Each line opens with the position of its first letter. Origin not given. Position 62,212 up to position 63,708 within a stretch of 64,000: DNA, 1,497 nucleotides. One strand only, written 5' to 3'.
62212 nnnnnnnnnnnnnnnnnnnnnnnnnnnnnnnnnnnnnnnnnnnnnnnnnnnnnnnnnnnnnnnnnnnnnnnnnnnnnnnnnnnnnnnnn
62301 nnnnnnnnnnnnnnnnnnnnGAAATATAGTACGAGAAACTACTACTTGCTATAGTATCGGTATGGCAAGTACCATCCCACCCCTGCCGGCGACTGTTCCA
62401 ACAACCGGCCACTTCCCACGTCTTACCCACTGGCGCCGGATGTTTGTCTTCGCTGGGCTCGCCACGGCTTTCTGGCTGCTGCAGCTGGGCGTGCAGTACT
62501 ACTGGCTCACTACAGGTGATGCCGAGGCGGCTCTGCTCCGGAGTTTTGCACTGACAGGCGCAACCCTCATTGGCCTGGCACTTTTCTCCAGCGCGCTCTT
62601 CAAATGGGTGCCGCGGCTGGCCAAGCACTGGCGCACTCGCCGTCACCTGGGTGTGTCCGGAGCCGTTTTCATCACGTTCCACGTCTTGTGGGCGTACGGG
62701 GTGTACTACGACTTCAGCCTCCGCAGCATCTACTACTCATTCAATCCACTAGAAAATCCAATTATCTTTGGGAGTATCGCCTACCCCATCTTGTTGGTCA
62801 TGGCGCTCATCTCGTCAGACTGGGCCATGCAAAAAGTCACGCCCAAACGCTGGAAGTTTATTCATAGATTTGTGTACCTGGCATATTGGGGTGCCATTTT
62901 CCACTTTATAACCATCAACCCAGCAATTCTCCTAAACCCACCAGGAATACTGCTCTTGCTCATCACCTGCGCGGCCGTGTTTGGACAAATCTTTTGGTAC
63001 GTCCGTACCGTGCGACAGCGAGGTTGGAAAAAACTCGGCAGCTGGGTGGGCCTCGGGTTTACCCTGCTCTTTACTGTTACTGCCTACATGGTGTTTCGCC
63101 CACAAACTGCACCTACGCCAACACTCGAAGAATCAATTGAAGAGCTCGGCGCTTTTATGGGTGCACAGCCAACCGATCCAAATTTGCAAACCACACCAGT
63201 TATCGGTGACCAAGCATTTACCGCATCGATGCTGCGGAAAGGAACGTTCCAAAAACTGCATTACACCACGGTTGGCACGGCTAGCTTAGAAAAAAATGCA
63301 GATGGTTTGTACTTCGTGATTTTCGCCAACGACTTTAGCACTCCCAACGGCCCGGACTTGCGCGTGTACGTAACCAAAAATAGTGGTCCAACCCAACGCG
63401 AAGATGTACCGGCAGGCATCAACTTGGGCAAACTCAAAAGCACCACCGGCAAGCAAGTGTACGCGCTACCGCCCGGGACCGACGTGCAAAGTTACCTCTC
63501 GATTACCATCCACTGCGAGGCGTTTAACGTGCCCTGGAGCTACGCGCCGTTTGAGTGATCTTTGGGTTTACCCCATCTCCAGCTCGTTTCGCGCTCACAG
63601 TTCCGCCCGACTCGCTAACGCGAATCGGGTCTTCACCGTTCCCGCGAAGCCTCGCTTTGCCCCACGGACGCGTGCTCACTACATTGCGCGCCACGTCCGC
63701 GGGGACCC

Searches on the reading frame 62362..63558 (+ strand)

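Call 88: search_protein_families(library=pfam, proteins=[window:62362-63558:+], max_evalue=0.0001)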
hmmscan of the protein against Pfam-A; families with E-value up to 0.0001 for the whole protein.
window:62362-63558:+ (398 aa): 2 families
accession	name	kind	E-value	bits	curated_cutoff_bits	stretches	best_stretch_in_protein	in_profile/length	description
PF10517.14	DM13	-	5.7e-14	53.1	25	1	296-396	2-104/105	Electron transfer DM13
PF01794.25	Ferric_reduct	-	8.7e-09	35.9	28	1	78-176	20-118/121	Ferric reductase like transmembrane component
